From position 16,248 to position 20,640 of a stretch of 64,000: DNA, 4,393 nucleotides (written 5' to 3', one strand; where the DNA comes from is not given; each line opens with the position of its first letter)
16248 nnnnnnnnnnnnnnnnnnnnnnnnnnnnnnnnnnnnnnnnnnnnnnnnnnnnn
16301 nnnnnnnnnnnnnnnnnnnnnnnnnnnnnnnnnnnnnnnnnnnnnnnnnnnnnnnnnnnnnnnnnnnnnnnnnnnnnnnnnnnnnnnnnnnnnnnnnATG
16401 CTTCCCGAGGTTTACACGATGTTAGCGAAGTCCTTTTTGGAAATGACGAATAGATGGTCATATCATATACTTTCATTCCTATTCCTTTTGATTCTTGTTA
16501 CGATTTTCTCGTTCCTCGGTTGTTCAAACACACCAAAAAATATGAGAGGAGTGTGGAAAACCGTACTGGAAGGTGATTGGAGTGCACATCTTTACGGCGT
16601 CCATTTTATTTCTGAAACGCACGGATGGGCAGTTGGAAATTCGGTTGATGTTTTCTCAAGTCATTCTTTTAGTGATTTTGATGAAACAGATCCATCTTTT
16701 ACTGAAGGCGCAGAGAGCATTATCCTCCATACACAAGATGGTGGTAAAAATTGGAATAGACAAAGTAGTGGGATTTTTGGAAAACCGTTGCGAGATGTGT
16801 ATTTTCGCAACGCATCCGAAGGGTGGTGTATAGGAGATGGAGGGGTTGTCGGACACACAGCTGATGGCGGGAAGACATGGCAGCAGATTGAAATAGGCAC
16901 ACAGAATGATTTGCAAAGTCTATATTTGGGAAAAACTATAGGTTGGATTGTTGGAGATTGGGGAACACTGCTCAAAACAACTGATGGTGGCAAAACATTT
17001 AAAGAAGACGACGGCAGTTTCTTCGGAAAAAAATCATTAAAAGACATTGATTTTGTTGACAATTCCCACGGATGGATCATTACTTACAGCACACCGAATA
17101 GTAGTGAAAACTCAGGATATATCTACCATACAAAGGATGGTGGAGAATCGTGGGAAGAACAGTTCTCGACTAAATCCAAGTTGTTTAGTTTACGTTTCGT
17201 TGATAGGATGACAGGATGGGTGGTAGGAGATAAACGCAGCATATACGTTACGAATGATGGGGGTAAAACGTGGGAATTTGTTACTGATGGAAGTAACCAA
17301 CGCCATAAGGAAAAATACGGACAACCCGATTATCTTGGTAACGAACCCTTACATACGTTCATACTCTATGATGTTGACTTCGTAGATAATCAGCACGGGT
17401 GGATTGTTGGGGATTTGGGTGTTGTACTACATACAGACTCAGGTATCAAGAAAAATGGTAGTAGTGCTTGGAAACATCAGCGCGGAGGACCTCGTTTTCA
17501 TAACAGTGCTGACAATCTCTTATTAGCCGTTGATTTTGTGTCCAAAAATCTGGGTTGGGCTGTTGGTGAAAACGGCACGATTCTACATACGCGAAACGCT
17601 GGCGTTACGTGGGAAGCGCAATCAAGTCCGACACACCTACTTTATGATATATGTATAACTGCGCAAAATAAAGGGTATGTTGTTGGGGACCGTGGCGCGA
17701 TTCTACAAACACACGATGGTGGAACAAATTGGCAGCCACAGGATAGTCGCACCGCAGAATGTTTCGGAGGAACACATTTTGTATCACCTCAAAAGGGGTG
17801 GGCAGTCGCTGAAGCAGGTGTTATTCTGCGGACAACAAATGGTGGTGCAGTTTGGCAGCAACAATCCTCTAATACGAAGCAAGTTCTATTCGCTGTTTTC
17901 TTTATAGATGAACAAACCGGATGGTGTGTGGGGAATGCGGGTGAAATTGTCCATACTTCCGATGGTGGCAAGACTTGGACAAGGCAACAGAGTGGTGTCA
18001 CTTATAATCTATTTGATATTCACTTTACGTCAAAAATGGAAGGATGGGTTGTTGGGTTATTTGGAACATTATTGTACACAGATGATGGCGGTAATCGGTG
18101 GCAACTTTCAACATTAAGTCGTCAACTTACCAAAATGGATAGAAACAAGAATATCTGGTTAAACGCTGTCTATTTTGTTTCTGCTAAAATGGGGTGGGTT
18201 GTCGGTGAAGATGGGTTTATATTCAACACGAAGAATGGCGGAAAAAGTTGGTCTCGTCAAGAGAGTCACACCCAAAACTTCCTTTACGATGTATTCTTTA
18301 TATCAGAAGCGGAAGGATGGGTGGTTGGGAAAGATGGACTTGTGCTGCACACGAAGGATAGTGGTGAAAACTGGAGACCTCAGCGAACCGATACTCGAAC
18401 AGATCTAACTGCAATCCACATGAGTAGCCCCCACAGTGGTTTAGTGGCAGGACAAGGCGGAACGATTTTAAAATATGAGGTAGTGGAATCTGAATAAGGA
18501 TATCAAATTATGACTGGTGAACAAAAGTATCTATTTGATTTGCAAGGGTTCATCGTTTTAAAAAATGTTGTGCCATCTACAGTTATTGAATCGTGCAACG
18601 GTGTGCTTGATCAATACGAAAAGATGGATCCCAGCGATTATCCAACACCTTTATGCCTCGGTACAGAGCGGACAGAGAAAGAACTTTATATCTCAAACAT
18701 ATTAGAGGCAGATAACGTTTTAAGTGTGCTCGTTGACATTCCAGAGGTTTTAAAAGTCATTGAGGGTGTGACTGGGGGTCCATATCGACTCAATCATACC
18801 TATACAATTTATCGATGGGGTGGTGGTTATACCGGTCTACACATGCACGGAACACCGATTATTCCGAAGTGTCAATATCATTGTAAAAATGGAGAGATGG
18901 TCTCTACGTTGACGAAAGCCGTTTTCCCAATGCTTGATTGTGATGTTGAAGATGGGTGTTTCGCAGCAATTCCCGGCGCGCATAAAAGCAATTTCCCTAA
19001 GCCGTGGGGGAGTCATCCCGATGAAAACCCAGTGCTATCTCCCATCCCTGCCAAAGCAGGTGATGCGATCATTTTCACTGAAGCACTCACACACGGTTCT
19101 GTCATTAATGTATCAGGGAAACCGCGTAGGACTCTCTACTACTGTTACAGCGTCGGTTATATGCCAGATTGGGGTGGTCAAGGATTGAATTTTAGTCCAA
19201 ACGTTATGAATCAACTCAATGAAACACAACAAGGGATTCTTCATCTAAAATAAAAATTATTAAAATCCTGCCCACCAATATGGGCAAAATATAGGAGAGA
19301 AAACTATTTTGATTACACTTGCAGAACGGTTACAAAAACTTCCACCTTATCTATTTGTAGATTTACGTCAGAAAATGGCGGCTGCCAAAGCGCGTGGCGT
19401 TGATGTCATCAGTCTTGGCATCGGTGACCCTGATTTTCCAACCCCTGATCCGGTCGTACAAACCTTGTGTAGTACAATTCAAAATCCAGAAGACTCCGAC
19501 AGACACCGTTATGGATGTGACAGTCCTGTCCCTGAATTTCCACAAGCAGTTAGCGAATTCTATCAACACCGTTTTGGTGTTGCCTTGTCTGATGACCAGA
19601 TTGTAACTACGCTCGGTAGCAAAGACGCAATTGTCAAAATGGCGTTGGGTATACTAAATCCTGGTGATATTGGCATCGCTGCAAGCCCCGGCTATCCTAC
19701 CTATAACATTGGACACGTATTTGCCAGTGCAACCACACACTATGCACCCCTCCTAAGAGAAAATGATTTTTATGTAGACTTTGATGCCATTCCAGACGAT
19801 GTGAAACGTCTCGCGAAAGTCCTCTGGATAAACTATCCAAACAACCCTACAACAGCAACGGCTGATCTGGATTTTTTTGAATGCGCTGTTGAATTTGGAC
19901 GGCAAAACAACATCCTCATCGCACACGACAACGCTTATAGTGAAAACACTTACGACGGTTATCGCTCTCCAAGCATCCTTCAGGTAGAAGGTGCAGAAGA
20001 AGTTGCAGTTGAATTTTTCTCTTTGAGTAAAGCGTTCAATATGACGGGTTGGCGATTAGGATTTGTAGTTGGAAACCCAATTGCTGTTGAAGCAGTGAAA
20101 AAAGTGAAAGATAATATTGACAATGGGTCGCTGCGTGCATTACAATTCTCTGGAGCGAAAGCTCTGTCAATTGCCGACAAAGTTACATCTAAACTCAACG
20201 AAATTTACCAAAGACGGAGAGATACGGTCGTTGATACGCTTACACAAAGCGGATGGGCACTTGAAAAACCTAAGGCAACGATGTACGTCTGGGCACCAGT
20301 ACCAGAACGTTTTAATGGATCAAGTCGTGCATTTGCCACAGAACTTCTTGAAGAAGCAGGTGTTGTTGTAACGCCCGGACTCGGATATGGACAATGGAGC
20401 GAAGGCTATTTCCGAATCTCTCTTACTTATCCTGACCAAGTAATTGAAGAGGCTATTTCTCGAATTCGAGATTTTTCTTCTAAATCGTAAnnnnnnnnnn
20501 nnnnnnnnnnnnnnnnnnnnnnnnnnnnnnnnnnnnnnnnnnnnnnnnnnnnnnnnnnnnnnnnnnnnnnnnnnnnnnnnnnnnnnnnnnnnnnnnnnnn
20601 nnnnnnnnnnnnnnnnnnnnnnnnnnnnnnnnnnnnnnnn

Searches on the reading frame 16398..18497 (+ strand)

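Call 20: search_protein_families(library=pfam, proteins=[window:16398-18497:+], max_evalue=0.001)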
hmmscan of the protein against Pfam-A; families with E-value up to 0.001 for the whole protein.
window:16398-18497:+ (699 aa): 5 families
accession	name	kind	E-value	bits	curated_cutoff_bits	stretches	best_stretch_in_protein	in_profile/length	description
PF14870.12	PSII_BNR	-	3.4e-89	299.5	27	10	485-577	8-103/303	Photosynthesis system II assembly factor YCF48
PF15902.12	Sortilin-Vps10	-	3.6e-20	72.6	33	2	154-254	6-111/446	Sortilin, neurotensin receptor 3,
PF02012.26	BNR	-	1.5e-17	61.1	27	0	283-293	1-11/12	BNR/Asp-box repeat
PF19755.4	DUF6242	-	0.00046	20.5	29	0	393-445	164-217/217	Domain of unknown function (DUF6242)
PF05595.16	DUF771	-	0.00084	19.8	22.9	0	558-633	14-87/90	Domain of unknown function (DUF771)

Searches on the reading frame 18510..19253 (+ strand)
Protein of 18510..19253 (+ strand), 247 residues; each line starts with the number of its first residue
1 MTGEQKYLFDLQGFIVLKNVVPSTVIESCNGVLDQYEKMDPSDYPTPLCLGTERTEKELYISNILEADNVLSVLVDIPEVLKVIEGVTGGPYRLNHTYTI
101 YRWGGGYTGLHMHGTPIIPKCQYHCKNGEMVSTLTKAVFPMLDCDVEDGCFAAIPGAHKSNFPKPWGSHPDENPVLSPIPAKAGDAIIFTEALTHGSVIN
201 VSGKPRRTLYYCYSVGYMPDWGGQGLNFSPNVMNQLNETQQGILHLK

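Call 20: search_protein_families(library=pfam, proteins=[window:18510-19253:+], max_evalue=0.001)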
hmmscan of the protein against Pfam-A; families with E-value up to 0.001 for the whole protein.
window:18510-19253:+ (247 aa): 1 family
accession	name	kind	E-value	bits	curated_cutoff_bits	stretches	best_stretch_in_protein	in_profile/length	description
PF05721.19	PhyH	-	3.9e-12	47.3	22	1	9-207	1-212/213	Phytanoyl-CoA dioxygenase (PhyH)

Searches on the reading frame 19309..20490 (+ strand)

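Call 20: search_protein_families(library=pfam, proteins=[window:19309-20490:+], max_evalue=0.001)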
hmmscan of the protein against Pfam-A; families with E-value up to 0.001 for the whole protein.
window:19309-20490:+ (393 aa): 1 family
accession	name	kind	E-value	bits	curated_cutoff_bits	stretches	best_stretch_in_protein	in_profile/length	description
PF00155.27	Aminotran_1_2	-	3.6e-51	174.9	19.7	1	32-386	2-361/361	Aminotransferase class I and II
